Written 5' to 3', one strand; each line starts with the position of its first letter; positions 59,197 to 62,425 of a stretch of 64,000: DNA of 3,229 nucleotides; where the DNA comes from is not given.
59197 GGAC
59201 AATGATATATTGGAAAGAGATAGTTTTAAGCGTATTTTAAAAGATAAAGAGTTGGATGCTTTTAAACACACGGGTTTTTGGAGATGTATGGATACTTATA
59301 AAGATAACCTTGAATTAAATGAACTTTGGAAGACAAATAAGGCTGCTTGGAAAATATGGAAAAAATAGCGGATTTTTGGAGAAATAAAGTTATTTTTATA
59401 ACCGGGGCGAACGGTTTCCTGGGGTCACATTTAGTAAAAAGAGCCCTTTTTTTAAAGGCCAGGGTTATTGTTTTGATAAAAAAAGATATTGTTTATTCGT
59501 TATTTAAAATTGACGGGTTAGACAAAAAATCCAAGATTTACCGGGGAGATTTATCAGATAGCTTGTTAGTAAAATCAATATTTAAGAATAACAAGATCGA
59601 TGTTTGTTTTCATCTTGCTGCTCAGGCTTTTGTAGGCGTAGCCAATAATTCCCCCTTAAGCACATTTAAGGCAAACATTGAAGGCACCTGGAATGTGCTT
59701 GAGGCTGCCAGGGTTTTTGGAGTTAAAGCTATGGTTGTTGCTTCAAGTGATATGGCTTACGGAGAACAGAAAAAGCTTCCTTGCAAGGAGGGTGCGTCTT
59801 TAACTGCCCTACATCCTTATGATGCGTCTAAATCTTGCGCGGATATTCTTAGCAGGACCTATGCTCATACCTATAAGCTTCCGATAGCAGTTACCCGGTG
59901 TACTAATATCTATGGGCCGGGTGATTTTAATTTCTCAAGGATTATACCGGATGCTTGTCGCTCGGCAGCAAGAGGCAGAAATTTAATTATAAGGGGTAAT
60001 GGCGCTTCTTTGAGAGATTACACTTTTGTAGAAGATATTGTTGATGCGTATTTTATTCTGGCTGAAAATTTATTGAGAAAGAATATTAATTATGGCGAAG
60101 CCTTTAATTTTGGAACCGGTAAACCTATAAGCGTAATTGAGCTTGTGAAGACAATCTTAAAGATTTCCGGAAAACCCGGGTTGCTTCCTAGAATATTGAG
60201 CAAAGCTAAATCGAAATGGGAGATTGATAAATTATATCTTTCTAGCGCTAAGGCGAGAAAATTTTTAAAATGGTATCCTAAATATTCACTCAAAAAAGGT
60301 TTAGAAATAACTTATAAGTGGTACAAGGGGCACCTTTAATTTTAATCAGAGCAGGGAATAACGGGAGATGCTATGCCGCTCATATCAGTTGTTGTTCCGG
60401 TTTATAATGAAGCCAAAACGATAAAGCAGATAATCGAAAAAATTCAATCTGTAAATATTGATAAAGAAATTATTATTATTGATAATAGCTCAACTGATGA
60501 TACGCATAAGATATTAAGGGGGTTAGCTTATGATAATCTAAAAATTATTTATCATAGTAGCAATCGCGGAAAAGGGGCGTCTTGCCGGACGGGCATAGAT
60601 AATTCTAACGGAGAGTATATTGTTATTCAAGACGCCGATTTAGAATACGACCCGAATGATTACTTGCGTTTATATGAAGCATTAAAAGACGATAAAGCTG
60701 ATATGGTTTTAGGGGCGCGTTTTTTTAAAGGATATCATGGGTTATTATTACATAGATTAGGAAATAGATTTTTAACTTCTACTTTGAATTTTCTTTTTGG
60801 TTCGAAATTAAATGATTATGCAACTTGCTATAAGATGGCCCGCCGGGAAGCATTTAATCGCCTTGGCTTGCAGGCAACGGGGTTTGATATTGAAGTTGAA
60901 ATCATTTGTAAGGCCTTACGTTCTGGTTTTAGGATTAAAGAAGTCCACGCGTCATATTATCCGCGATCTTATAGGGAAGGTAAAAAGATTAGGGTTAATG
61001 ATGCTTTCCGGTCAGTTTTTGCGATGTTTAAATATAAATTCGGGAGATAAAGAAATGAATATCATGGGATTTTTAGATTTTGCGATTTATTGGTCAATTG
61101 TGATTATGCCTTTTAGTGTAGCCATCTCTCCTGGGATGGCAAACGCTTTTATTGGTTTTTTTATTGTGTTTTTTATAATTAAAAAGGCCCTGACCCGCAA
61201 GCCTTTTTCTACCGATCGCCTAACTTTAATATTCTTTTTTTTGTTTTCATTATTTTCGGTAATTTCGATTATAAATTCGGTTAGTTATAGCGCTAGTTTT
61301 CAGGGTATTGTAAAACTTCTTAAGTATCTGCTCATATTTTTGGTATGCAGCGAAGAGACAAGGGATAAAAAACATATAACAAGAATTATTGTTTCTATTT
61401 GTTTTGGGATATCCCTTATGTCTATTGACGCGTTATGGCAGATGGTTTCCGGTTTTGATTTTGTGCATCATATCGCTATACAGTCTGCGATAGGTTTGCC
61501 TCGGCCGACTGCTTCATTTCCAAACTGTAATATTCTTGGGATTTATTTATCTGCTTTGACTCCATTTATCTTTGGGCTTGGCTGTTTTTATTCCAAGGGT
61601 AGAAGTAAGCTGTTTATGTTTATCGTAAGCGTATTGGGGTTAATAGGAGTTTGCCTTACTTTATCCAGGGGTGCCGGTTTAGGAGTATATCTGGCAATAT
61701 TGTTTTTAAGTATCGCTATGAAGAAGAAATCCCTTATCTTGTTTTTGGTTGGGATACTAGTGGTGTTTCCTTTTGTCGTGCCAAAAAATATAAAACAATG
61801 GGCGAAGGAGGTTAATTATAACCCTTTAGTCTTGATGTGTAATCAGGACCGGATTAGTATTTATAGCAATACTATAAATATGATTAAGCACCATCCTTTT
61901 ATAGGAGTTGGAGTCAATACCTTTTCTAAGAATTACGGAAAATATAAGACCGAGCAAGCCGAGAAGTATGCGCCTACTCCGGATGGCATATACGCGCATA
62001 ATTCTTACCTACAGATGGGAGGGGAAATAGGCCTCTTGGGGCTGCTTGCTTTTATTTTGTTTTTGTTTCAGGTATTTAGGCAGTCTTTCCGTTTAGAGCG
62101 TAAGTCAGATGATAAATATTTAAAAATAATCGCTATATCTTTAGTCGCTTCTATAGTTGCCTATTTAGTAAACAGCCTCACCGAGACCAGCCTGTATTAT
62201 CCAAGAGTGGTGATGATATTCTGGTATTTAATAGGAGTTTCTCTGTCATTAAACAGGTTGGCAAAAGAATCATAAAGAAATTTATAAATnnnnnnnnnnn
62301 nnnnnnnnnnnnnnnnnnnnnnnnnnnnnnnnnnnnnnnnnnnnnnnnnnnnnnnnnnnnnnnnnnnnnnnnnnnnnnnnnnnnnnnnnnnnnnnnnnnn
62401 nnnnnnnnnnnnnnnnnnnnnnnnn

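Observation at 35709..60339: CDP-hexose branch with a TcaB9-like C-methyltransferase: predicted C-branched deoxy(amino)sugar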

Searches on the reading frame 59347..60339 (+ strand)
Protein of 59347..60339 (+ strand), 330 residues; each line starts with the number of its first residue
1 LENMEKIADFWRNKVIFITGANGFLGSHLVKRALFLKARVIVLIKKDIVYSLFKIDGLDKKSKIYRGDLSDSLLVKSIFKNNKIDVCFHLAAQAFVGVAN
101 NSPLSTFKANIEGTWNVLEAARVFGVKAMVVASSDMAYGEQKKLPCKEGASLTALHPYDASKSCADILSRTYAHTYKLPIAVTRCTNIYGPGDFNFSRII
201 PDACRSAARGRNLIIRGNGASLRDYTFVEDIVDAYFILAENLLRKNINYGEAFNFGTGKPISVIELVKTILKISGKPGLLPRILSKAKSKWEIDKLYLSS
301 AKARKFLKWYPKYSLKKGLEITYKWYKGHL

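Call 6: search_protein_families(library=pfam, proteins=[window:59347-60339:+])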
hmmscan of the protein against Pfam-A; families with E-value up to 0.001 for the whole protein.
window:59347-60339:+ (330 aa): 7 families
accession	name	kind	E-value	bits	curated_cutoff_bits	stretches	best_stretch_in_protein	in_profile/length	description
PF16363.11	GDP_Man_Dehyd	-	3.3e-54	185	27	1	17-320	1-330/332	GDP-mannose 4,6 dehydratase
PF01370.27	Epimerase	-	3.7e-52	177.6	20.9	1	16-243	1-229/240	NAD dependent epimerase/dehydratase family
PF01073.25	3Beta_HSD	-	3.5e-19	69.4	22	1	18-273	2-267/280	3-beta hydroxysteroid dehydrogenase/isomerase family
PF02719.21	Polysacc_synt_2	-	6.8e-18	65.3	20.2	1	16-137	1-131/293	Polysaccharide biosynthesis protein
PF07993.18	NAD_binding_4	-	3.3e-13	49.8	20.1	1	18-207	1-229/258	Male sterility protein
PF04321.23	RmlD_sub_bind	-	1e-10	41.6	27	1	16-272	3-229/287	RmlD substrate binding domain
PF13460.12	NAD_binding_10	-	0.00014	22.2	27.2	1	20-151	1-114/184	NAD(P)H-binding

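Call 7: search_protein_families(library=ncbifam, proteins=[window:59347-60339:+])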
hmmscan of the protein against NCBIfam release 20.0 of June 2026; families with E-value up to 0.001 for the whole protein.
window:59347-60339:+ (330 aa): 28 families (the best 25 are shown)
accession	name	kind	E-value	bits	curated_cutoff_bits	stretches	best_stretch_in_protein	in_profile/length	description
TIGR02622.1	CDP_4_6_dhtase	equivalog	1.4e-56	192.2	278.45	1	10-327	1-331/352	CDP-glucose 4,6-dehydratase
TIGR01181.1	dTDP_gluc_dehyt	equivalog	1.6e-52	178.6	365.1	1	16-328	2-313/321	dTDP-glucose 4,6-dehydratase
TIGR04180.1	EDH_00030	hypoth_equivalog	2.5e-46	158.1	475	1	16-314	1-297/297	NAD-dependent 4,6-dehydratase LegB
TIGR01179.1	galE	equivalog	3.6e-40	137.8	262.3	1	16-327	2-326/332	UDP-glucose 4-epimerase GalE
NF007490.0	PRK10084.1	subfamily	5.3e-31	107.9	649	1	16-326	3-334/361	dTDP-glucose 4,6-dehydratase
NF007582.0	PRK10217.1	equivalog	5.8e-31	107.9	698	1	14-326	2-331/355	dTDP-glucose 4,6-dehydratase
NF007956.0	PRK10675.1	subfamily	1.2e-26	93.6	394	2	16-181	3-173/338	UDP-glucose 4-epimerase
NF011728.1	PRK15181.1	equivalog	4.8e-23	81.7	760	1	14-326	16-337/348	Vi polysaccharide biosynthesis UDP-N-acetylglucosaminuronic acid C-4 epimerase TviC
NF047922.1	GDPFucSynFcl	equivalog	9.8e-23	81.1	500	1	13-327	2-302/308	GDP-L-fucose synthase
NF042423.1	oxyalk_red_Shew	equivalog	8.7e-21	74.3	580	1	14-284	9-267/331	2-alkyl-3-oxoalkanoate reductase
NF042422.1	oxyalk_red_OleD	equivalog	1.9e-19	70.2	580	1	16-278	3-254/329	2-alkyl-3-oxoalkanoate reductase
TIGR01472.1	gmd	equivalog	6.1e-18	65.1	415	1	14-272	1-266/342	GDP-mannose 4,6-dehydratase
TIGR02197.1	heptose_epim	equivalog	7.7e-18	64.7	274.6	1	16-275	1-261/316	ADP-glyceromanno-heptose 6-epimerase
TIGR03466.1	HpnA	hypoth_equivalog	1.5e-16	60.2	367.65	1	16-195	3-177/327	hopanoid-associated sugar epimerase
NF043036.1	ErythonDh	equivalog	8.2e-13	48.2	325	1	16-173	3-164/321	D-erythronate dehydrogenase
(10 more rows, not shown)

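Call 16: search_solved_structures(query=window:59356-60339:+, show_alignments=1)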
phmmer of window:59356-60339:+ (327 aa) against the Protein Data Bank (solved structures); distinct sequences matched with E-value up to 0.001: 144 (the best 60 are shown).
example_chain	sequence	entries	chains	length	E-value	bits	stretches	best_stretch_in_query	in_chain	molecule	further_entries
4zrm_A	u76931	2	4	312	1.1e-37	133.4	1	13-324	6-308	UDP-glucose 4-epimerase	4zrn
6pmh_A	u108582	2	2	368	2.2e-36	129.1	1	9-324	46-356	UDP-glucose 4-epimerase related protein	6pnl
2hun_A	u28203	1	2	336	1.3e-35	126.6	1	13-323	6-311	336aa long hypothetical dTDP-glucose 4,6-dehydratase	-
1rkx_A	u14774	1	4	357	3.3e-34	122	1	6-325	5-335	CDP-glucose-4,6-dehydratase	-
1wvg_A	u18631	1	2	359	5.8e-34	121.2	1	6-325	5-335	CDP-glucose 4,6-dehydratase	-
6bi4_A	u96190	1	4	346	8.5e-34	120.7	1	13-324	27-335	dTDP-glucose 4,6-dehydratase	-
6bwl_A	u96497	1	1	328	8.9e-33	117.3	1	13-324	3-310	Pal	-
6vlo_A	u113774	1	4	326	4.5e-29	105.1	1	11-324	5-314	Putative dTDP-D-glucose 4,6-dehydratase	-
7xpo_A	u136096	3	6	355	3.2e-28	102.3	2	12-167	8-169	UDP-glucose 4-epimerase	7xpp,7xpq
8rdg_A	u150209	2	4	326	3.4e-28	102.2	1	13-311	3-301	SDR family NAD(P)-dependent oxidoreductase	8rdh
8rdi_A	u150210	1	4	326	1.2e-27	100.4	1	13-311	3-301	SDR family NAD(P)-dependent oxidoreductase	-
8shh_A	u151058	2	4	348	3.5e-27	98.9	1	13-325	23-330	dTDP-glucose 4,6-dehydratase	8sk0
1bxk_A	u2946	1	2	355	1e-26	97.3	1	12-323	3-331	PROTEIN (DTDP-GLUCOSE 4,6-DEHYDRATASE)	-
8du1_A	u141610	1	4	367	1.8e-26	96.6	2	147-324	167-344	dTDP-glucose 4,6-dehydratase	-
7ys8_A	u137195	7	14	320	1.1e-25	94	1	14-324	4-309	UDP-glucose 4-epimerase | UDP-glucose 4-epimerase along with EC 5.1.3.2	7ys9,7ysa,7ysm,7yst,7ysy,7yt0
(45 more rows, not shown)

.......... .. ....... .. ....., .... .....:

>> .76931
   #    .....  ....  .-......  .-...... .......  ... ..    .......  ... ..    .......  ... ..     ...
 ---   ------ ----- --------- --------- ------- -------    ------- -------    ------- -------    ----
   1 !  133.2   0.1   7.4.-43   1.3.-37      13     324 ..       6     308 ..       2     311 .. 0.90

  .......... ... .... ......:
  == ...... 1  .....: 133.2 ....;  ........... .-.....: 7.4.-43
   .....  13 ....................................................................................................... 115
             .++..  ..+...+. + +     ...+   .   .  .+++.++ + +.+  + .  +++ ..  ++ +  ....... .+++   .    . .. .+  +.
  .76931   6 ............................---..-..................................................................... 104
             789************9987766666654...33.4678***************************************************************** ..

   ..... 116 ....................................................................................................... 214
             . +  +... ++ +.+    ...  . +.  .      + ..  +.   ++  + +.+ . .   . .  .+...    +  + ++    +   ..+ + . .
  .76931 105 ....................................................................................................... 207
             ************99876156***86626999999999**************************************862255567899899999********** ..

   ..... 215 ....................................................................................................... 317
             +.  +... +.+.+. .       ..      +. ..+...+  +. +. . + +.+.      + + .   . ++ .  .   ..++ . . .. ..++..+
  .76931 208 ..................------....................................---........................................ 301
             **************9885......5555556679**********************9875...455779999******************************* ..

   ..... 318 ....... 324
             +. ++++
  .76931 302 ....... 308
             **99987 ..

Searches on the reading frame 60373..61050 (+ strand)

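Call 6: search_protein_families(library=pfam, proteins=[window:60373-61050:+])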
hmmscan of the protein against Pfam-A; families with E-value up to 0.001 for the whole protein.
window:60373-61050:+ (225 aa): 4 families
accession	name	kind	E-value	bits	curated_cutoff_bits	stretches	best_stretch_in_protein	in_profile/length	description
PF00535.33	Glycos_transf_2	-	8.3e-37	127.1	23.3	1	5-164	1-167/168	Glycosyl transferase family 2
PF10111.15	Glyco_tranf_2_2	-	2.5e-07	30.9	27.3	1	5-90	1-92/276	Glycosyltransferase like family 2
PF13641.12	Glyco_tranf_2_3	-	8.4e-06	26.4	27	1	4-117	3-124/230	Glycosyltransferase like family 2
PF13704.12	Glyco_tranf_2_4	-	0.00032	21.6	27.5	1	12-68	2-55/98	Glycosyl transferase family 2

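Call 33: search_protein_families(library=ncbifam, proteins=[window:60373-61050:+], max_evalue=0.00001)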
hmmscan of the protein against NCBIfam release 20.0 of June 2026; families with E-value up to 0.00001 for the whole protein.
window:60373-61050:+ (225 aa): 21 families
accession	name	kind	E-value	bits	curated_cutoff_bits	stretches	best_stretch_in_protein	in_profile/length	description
TIGR04182.1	glyco_TIGR04182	equivalog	1.1e-36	126.7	325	1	4-220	2-216/293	S-layer glycoprotein N-glycosyltransferase AglJ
TIGR03937.1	PgaC_IcaA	equivalog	3.6e-16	59.1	422.3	1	2-104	45-150/407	poly-beta-1,6-N-acetyl-D-glucosamine synthase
NF041391.1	DPhHxTase_Halo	equivalog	3.9e-16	58.7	375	1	10-198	3-186/213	dolichyl-phosphate hexose transferase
NF058614.1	PPMAGASynPpgS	equivalog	4e-16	59.1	370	1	6-191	4-192/226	polyprenyl-phospho-N-acetylgalactosaminyl synthase PpgS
TIGR04283.1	glyco_like_mftF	equivalog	2.4e-15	56.7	182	1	4-108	1-102/221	TIGR04283 family arsenosugar biosynthesis glycosyltransferase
NF007482.0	PRK10073.1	equivalog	4.2e-15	55.6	423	1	2-111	6-117/334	glycosyltransferase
TIGR03111.1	glyc2_xrt_Gpos1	hypoth_equivalog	1.1e-13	50.8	363.95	1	1-104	48-156/439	TIGR03111 family XrtG-associated glycosyltransferase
NF047683.1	TeichurnBiosyTuaG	equivalog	1.4e-13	51.1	400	1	2-102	6-109/252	teichuronic acid biosynthesis protein TuaG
NF047588.1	GlcsyltransPgfSStrep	equivalog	1.4e-13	50.8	500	1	4-162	3-165/308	glycosyltransferase PgfS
NF007986.1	PRK10714.1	equivalog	7.2e-13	48.2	529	1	4-161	8-169/316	undecaprenyl-phosphate 4-deoxy-4-formamido-L-arabinose transferase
NF041875.1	EPS_EpsD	equivalog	1.1e-12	48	370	1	4-115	1-115/325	exopolysaccharide biosynthesis glycosyltransferase EpsD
NF050050.1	ProtGlycPglI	equivalog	2.5e-11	43.5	500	1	1-103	1-107/306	GalNAc(5)-diNAcBac-PP-undecaprenol beta-1,3-glucosyltransferase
NF010496.0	PRK13915.1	equivalog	5.2e-11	42.2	262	1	4-92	33-129/307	glucosyl-3-phosphoglycerate synthase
NF053739.1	GlytfEpsEBac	equivalog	9.1e-11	41.2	450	1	2-114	1-117/265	glycosyltransferase EpsE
TIGR03965.1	mycofact_glyco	equivalog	5.8e-10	38.6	280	1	4-94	76-169/467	mycofactocin biosynthesis glycosyltransferase MftF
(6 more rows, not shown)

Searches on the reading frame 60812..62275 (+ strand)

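Call 6: search_protein_families(library=pfam, proteins=[window:60812-62275:+])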
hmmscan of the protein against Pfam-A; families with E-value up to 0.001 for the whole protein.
window:60812-62275:+ (487 aa): 1 family
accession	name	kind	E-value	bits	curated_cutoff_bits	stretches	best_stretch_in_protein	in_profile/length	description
PF04932.20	Wzy_C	-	4.8e-22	78.8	31.7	1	272-415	2-149/149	O-Antigen ligase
